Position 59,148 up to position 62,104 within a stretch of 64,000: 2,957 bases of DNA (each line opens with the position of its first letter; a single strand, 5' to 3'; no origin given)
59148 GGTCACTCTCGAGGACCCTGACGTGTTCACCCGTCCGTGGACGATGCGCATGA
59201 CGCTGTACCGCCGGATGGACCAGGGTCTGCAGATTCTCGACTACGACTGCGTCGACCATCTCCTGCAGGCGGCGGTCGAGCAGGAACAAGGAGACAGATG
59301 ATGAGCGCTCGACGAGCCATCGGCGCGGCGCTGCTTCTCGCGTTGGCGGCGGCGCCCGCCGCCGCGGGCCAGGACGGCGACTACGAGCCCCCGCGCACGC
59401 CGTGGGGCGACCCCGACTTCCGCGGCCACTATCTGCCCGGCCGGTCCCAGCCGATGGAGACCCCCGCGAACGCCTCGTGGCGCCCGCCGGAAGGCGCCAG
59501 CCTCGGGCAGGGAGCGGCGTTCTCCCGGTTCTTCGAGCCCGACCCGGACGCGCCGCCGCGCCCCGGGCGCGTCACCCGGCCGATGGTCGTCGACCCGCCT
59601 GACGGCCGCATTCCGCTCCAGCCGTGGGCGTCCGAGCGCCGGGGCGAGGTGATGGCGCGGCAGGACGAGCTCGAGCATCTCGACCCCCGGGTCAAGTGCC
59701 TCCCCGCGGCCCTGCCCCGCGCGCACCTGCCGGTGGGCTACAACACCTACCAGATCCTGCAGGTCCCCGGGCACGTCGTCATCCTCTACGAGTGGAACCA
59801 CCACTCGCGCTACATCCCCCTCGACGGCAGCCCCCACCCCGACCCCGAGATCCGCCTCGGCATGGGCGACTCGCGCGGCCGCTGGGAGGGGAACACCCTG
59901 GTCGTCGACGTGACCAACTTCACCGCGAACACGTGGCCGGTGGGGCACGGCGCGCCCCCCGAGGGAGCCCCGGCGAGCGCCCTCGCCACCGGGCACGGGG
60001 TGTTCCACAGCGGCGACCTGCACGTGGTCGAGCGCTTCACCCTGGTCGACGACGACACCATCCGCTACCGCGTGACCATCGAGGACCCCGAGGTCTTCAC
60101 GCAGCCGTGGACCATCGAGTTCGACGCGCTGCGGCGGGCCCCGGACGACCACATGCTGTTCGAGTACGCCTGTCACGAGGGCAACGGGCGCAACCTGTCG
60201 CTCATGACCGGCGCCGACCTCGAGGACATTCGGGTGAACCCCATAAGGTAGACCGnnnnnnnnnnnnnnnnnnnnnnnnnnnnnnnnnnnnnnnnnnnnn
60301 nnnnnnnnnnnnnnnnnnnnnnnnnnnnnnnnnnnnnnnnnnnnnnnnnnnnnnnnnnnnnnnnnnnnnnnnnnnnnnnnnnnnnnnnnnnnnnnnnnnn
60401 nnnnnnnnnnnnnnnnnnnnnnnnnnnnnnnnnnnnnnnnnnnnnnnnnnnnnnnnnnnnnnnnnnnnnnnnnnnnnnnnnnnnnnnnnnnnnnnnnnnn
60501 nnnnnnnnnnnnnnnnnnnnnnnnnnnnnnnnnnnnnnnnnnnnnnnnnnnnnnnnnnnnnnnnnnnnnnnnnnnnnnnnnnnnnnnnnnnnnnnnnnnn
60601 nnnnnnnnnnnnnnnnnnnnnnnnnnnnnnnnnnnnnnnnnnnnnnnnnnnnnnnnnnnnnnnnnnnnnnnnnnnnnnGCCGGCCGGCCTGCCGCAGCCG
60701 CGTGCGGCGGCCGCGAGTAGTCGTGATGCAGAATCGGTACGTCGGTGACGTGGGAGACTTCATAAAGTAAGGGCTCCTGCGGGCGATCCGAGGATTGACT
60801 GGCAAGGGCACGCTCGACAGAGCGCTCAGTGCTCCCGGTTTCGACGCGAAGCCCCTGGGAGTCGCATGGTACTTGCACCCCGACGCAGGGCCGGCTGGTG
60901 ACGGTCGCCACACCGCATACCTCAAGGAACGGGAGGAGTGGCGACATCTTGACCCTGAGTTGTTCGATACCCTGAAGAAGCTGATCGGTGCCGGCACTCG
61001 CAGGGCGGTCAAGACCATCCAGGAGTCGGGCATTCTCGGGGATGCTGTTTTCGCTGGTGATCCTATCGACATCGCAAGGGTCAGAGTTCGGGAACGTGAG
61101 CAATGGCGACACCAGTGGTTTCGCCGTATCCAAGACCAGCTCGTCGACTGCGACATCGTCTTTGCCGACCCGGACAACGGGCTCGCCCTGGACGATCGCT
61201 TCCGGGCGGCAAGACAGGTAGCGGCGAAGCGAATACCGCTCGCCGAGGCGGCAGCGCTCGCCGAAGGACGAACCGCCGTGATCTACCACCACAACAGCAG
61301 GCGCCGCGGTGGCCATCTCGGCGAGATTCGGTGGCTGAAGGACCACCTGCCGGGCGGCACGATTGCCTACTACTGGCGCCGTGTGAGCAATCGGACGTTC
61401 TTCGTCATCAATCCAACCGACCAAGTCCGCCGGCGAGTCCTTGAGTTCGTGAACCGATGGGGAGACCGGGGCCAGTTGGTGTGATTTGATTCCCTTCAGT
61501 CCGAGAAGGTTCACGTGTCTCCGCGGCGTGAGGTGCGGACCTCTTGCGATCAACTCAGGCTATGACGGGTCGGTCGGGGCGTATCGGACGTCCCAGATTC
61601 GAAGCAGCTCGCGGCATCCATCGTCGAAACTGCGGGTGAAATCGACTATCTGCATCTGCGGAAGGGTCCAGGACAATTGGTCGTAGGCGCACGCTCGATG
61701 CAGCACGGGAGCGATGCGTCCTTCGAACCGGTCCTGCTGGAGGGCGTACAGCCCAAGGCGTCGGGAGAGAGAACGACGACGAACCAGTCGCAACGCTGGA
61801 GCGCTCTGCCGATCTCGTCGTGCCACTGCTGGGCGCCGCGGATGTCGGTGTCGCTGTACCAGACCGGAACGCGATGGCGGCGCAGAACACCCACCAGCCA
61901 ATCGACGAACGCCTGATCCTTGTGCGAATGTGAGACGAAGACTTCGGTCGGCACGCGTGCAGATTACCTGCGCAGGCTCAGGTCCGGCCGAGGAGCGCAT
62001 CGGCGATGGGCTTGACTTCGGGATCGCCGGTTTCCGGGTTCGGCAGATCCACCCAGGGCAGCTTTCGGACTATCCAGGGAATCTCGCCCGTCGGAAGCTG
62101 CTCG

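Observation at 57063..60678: Four-gene exported operon: unassigned X-family proteins, a cytochrome c fusion of the same domain, and a His-His-start DUF6152-like protein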

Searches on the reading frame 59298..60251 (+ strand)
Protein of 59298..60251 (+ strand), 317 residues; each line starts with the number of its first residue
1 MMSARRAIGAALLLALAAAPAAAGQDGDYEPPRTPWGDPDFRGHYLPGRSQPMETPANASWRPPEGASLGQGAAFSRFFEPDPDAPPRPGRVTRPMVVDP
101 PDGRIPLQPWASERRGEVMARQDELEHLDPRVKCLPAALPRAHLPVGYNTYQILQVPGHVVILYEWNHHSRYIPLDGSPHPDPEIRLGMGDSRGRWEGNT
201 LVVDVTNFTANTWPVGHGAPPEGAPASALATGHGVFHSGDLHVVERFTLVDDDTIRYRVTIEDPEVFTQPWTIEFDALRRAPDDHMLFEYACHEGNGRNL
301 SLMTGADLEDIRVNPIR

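Call 3: search_protein_families(library=pfam, proteins=[window:59298-60251:+], max_evalue=1)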
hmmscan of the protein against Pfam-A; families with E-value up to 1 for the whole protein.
window:59298-60251:+ (317 aa): 2 families
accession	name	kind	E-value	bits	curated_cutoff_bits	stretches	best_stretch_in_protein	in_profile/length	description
PF13822.11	ACC_epsilon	-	0.016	16.2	25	1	10-49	16-57/60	Acyl-CoA carboxylase epsilon subunit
PF06123.17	CreD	-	0.57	9.4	23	1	34-62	224-252/428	Inner membrane protein CreD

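Call 4: search_protein_families(library=ncbifam, proteins=[window:59298-60251:+], max_evalue=1)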
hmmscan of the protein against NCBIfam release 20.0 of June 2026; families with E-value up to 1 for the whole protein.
window:59298-60251:+ (317 aa): 0 families

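Call 14: search_protein_representatives(protein=window:59298-60251:+)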
Query: 317 residues. Proteins with E-value up to 0.001 (for the whole library): 9856; up to 1e-10: 3804; up to 1e-30: 330. The best 150 are listed.
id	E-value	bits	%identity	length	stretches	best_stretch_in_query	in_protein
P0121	4.7e-99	348.1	71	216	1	6-209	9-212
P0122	4.8e-98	344.8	72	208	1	113-309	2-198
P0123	2.8e-93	329.1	68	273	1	11-228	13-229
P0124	1.0e-92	327.3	52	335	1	17-310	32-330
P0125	4.7e-70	252.8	63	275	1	53-252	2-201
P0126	6.6e-68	245.7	60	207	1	96-280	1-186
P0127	2.8e-66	240.4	53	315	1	15-298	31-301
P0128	6.4e-64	232.6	64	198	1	21-198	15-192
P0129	9.9e-62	225.4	45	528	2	102-294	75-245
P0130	2.4e-60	220.8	70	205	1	9-157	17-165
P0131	9.5e-58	212.3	49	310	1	20-309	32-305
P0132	3.8e-57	210.3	49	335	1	17-296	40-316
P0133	1.0e-55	205.6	46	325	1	17-299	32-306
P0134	3.4e-55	203.9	58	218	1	39-227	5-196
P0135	3.8e-54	200.4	45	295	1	11-303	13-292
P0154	1.2e-45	172.5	51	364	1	94-276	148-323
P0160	6.1e-45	170.2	47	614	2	35-210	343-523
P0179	5.9e-42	160.3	39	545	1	10-301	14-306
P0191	4.2e-41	157.5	39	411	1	13-307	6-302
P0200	1.9e-39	152.1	47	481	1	92-296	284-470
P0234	5.8e-37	143.9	46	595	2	95-309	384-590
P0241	1.4e-36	142.6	47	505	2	96-306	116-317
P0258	6.0e-36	140.6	36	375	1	19-306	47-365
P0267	1.4e-35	139.4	41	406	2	48-309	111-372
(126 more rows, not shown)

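Call 15: find_homologous_proteins(query=window:59298-60251:+)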
Query window:59298-60251:+ (317 aa): 7844 proteins with E <= 0.001 among 8000 candidates; the best 120 are listed.
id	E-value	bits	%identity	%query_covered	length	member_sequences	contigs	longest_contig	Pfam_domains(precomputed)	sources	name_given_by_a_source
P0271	2.0e-210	716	96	100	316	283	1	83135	-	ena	-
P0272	3.5e-194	663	93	93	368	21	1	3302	-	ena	-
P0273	9.3e-174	595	80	100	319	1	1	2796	-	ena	-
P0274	9.4e-174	595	80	100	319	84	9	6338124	-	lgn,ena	-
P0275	2.0e-173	594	79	100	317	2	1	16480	-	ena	-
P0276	3.7e-172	590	80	99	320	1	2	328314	-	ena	-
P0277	1.8e-171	588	80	100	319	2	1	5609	-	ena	-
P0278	2.3e-171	588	79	100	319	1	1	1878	-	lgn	-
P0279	2.5e-171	587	79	100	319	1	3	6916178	-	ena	-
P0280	2.5e-171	587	82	91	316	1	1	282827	-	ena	-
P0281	5.9e-171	586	79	100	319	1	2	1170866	-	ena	-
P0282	8.9e-171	586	78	98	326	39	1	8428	-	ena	-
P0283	9.3e-171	586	79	98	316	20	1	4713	-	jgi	jgi:hypothetical protein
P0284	9.5e-171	586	82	91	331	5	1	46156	-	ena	-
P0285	9.5e-171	586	79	100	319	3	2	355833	-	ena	-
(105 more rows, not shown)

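Call 26: predict_structure(alignment_id=A2)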
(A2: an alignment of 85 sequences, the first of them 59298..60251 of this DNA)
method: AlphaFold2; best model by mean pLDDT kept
length: 317 residues; sequences in the alignment: 85
mean_pLDDT: 86.2   pTM: 0.85
mean pLDDT of the five models: 86.2, 84.5, 84.1, 84.0, 83.5
residues with pLDDT >= 90: 182; 70-90: 84; 50-70: 47; < 50: 4
segments of 3 or more residues with pLDDT < 50: 1-3
pLDDT, mean of each block of 10 residues (from residue 1): 50 58 66 98 95 85 67 59 82 93 97 93 90 90 89 98 93 98 97 98 98 85 69 93 98 98 98 97 90 78 82 68
secondary structure, 60 per line:
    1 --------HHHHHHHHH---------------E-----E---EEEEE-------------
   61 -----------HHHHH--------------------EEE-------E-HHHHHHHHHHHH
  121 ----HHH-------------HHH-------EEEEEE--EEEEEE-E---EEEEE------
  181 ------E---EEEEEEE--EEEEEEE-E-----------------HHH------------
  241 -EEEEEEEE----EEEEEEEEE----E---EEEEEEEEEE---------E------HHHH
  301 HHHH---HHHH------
elements in order: H9-17 E43-47 H72-76 E97-99 H109-120 E151-156 E159-164 E170-174 E191-197 E200-206 E242-249 E254-262 E271-280 H297-304 H308-311
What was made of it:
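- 59298..60251 (+): X3: exported full-length X-family protein (317 aa), translationally coupled to cX2 through the ATGA overlap. AlphaFold2 gives pLDDT 86.2 and pTM 0.85 (call 26).
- On Calycin superfamily (FABP/lipocalin-type barrels), considered for X: The confident model (pLDDT 86) has eight consecutive strands at 151-280 plus N-terminal strands (call 26).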

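Call 31: fold_search(model_id=the predicted structure, library=pdb)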
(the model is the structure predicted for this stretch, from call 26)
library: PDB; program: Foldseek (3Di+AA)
matches with E <= 10: 1086; with E <= 0.001: 0
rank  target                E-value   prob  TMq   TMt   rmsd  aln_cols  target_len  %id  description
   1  4ybp                  1.6e-03  0.99  0.23  0.44   6.4       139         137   13  Crystal structure of the R111K:Y134F:T54V:R132Q:P39Q:R59Y mutant of human cellular retinoic acid binding proteinii with  (released 2016-02-24)
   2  5ljd                  3.9e-03  0.98  0.21  0.44   8.6       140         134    9  Crystal structure of holo human CRBP1/K40L mutant (released 2017-01-18)
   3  6mox                  4.1e-03  0.99  0.23  0.45   6.4       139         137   12  Crystal Structure of the All-trans Retinal-Bound R111K:Y134F:T54V:R132Q:P39Q:R59Y:L121E Human Cellular Retinoic Acid Bin (released 2019-01-09)
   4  8gdm                  4.7e-03  0.99  0.22  0.46   8.6       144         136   10  Crystal structure of human cellular retinol binding protein 1 in complex with {[3-(diphenylmethyl)-1,2,4-oxadiazol-5-yl] (released 2023-10-04)
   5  6z2z                  4.9e-03  0.99  0.23  0.45   7.9       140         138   12  M2 mutant (R111K:Y134F:T54V:R132Q:P39Y:R59Y) of human cellular retinoic acid binding protein II - 2a conjugate (released 2021-06-02)
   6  3pp6_A                5.6e-03  1.00  0.23  0.50   7.3       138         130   11  REP1-NXSQ fatty acid transporter Y128F mutant (released 2011-12-28)
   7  6mop                  6.3e-03  0.98  0.23  0.44   6.4       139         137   12  Crystal Structure of the All-trans Retinal-Bound R111K:Y134F:T54V:R132Q:P39Y:R59Y:L121E Mutant of Human Cellular Retinoi (released 2019-01-09)
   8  8gev                  6.3e-03  0.97  0.22  0.44   8.6       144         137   10  Crystal structure of human cellular retinol binding protein 1 in complex with 1-{[3-(diphenylmethyl)-1,2,4-oxadiazol-5-y (released 2023-10-04)
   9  4i3d_A                7.5e-03  0.99  0.22  0.45   8.8       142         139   13  Crystal structure of fluorescent protein UnaG N57A mutant (released 2013-06-19)
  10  4yfp                  7.5e-03  0.97  0.22  0.44   6.5       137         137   13  CRYSTAL STRUCTURE OF THE R111K:Y134F:T54V:R132Q:P39Y:R59Y MUTANT OF HUMAN CELLULAR RETINOIC ACID BINDING PROTEIN II WITH (released 2016-03-02)
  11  6noe                  7.9e-03  0.98  0.22  0.44   6.4       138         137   12  Crystal Structure of the All-Trans Retinal-Bound R111K:Y134F:T54V:R132Q:P39Y:R59Y:L121E:I63D Mutant of Human Cellular Re (released 2019-01-30)
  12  4yko_A                7.9e-03  0.96  0.21  0.42   8.9       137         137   12  Crystal structure of the R111K:Y134F:T54V:R132Q:P39Q:R59Y:A32Y:F3Q mutant of human Cellular Retinoic Acid Binding Prot (released 2016-03-09)
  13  6nnx                  8.4e-03  0.97  0.23  0.44   6.4       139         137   13  Crystal Structure of the All-Trans Retinal-Bound R111K:Y134F:T54V:R132Q:P39Y:R59Y:L121M Mutant of Human Cellular Retinoi (released 2019-01-30)
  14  7ry5_AAA              8.4e-03  0.93  0.20  0.40   8.0       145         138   10  Cellular Retinoic Acid Binding Protein II with Bound Inhibitor 4-[6-({4-[(fluorosulfonyl)oxy]phenyl}ethynyl)-4,4-dim (released 2021-12-15)
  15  2g78                  8.9e-03  0.97  0.22  0.44   6.4       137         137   12  Crystal Structure of the R132K:Y134F Mutant of Cellular Retinoic Acid Binding Protein Type II in Complex with All-Trans- (released 2007-04-17)
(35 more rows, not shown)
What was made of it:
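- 59298..60251 (+): The best Foldseek PDB hits are FABP/CRABP, E 1.6e-3, TM 0.44-0.50 on the target (call 31).
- On Calycin superfamily (FABP/lipocalin-type barrels), considered for X: The best Foldseek hits are FABP/CRABP with probability 0.97-1.0, but E 1.6e-3 or weaker and TM 0.44-0.50 on the target (call 31).
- Closest known: Calycin barrels: FABP/CRABP, lipocalins and the YceI-cytochrome b561 pair. Same: The C-terminal half of X is an antiparallel beta-barrel whose best structural matches are FABP/CRABP (call 31).
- Fold of X: calls 26, 31. The Foldseek matches are weak: E above 1e-3, TM 0.23 on the query (call 31).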

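Call 33: search_protein_families(library=pfam, proteins=[P0129, P0160, P0179, P0200, P0234, P0241, P0191, P0267, P0154, P0258], max_evalue=0.01)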
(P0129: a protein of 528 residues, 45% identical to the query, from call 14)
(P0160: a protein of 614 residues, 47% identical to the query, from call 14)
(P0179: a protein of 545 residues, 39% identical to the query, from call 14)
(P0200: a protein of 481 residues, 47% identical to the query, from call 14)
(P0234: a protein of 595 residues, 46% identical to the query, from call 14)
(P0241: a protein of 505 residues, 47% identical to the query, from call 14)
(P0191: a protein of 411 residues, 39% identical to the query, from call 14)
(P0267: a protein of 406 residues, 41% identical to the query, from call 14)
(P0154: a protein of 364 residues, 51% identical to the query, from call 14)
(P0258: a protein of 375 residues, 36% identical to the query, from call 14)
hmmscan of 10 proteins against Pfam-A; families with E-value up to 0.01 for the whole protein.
P0129 (528 aa): 0 families

P0160 (614 aa): 0 families

P0179 (545 aa): 3 families
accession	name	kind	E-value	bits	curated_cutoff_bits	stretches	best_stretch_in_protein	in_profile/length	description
PF01135.25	PCMT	-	0.00037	20.8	20.3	1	348-386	65-103/210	Protein-L-isoaspartate(D-aspartate) O-methyltransferase (PCMT)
PF13649.12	Methyltransf_25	-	0.0036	18.4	27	0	360-469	1-97/97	Methyltransferase domain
PF02353.26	CMAS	-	0.0039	17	27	0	344-476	50-167/273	Mycolic acid cyclopropane synthetase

P0200 (481 aa): 0 families

P0234 (595 aa): 0 families

P0241 (505 aa): 0 families

P0191 (411 aa): 0 families

P0267 (406 aa): 0 families

P0154 (364 aa): 0 families

P0258 (375 aa): 0 families

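Call 41: search_solved_structures(query=A2, max_evalue=10)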
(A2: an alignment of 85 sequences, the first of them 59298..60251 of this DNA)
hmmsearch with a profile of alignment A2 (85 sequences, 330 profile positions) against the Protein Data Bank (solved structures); distinct sequences matched with E-value up to 10: 3.
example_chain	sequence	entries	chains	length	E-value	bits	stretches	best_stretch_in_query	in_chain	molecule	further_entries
2qgu_A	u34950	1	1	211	0.047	15.8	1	8-82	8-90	Probable signal peptide protein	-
9ynm_A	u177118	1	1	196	0.15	14.1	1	104-169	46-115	Dokki_15 WT apo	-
9yp0_A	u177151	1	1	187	0.2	13.7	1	97-169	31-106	HC34 WT apo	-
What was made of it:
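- On Calycin superfamily (FABP/lipocalin-type barrels), considered for X: The profile search against PDB sequences is also empty (call 41).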

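Call 44: search_protein_families(library=pfam, alignment_id=A2, max_evalue=5)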
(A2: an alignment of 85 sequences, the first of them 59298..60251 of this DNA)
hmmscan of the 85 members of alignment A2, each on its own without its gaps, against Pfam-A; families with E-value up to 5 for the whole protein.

A. member 1, window:59298-60251:+ (317 aa): 2 families
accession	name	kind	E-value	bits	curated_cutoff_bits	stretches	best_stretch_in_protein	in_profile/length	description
PF13822.11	ACC_epsilon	-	0.016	16.2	25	1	10-49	16-57/60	Acyl-CoA carboxylase epsilon subunit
PF06123.17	CreD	-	0.57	9.4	23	1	34-62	224-252/428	Inner membrane protein CreD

B. families by the number of members that match (of 85 scanned): 19 families
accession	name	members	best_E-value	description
PF00775.27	Dioxygenase_C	3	0.093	Dioxygenase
PF13822.11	ACC_epsilon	2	0.016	Acyl-CoA carboxylase epsilon subunit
PF17827.6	PrmC_N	1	0.01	PrmC N-terminal domain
PF05506.17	PLipase_C_C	1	0.022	Bacterial phospholipase C, C-terminal domain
PF10959.13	DUF2761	1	0.042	Protein of unknown function (DUF2761)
PF05189.18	RTC_insert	1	0.1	RNA 3'-terminal phosphate cyclase (RTC), insert domain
PF23787.1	DUF7172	1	0.11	Domain of unknown function (DUF7172)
PF00866.24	Ring_hydroxyl_B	1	0.12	Ring hydroxylating beta subunit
PF12529.13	Xylo_C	1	0.14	Xylosyltransferase C terminal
PF24144.1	Phage_tudor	1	0.14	Phage tudor domain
PF14602.12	Hexapep_2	1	0.15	Hexapeptide repeat of succinyl-transferase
PF05618.17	Zn_protease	1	0.17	Putative ATP-dependent zinc protease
PF18255.9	SAM_DprA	1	0.23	DNA processing protein A sterile alpha motif domain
PF22439.1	TAdV_Fibre-like_head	1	0.32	Turkey Adenovirus 3 Fibre protein-like, head domain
PF00650.25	CRAL_TRIO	1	0.33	CRAL/TRIO domain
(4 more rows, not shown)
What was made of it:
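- Tried and rejected: Dioxygenase_C in 3 members at E 0.09 is noise (call 44).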

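Call 73: search_dna_similar(query=window:59298-60251:+, collection=plasmids, mode=protein, max_evalue=0.001, max_rows=25)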
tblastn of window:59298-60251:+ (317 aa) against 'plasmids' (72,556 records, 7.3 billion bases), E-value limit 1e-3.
Records with a match: 8; places in all: 18; records where one place covers at least 80% of the query: 0.
Best place of each record, by identity: <60% 8.
By first word of the organism name: Novosphingobium 6; Croceibacterium 1; Sphingobium 1.
By predicted mobility (MOB-suite, as given by PLSDB): non-mobilizable 8.
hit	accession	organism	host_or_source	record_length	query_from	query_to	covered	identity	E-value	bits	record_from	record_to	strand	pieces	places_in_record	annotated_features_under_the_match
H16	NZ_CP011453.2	Croceibacterium atlanticum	cell culture,North Atlantic Rise ...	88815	64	299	74%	30.8%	1e-8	64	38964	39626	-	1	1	hypothetical protein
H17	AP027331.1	Sphingobium sp. TomTYG65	-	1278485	101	296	62%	31.2%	3e-16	87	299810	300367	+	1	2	hypothetical protein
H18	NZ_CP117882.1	Novosphingobium sp. KACC 22771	Single cell,soil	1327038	97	294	62%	29.9%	7e-8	61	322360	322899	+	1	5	none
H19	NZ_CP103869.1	Novosphingobium humi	pure culture,soil biofilm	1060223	97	294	62%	29.9%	6e-8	61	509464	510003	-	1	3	none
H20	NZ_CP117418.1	Novosphingobium humi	Single cell,Soil from military shooting ...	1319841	97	294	62%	29.9%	6e-8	61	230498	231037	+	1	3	none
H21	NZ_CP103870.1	Novosphingobium humi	pure culture,soil biofilm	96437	105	294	60%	28.8%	3e-13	77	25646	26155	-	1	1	hypothetical protein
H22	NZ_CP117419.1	Novosphingobium humi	Single cell,Soil from military shooting ...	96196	105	294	60%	28.8%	4e-13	77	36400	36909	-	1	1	hypothetical protein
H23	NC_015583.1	Novosphingobium sp. PP1Y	-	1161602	134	312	56%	27.8%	2e-5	54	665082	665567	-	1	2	none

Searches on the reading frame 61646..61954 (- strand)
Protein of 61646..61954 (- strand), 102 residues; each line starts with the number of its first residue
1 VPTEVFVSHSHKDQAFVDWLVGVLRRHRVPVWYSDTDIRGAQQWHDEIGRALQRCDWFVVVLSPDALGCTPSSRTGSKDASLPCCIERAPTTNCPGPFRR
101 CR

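Call 11: search_protein_families(library=pfam, proteins=[window:61646-61954:-], max_evalue=0.01)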
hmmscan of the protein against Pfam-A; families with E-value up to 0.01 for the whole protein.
window:61646-61954:- (102 aa): 3 families
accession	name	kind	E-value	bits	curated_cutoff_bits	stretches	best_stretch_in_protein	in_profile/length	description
PF13676.11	TIR_2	-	4.6e-17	63.1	28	1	5-67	1-63/122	TIR domain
PF10137.14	CAP12-PCTIR_TIR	-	0.00047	20.6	24.7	1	5-70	2-67/119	CAP12/Pycsar effector protein, TIR domain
PF01582.25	TIR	-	0.0044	17.3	21.3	1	5-65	4-66/179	TIR domain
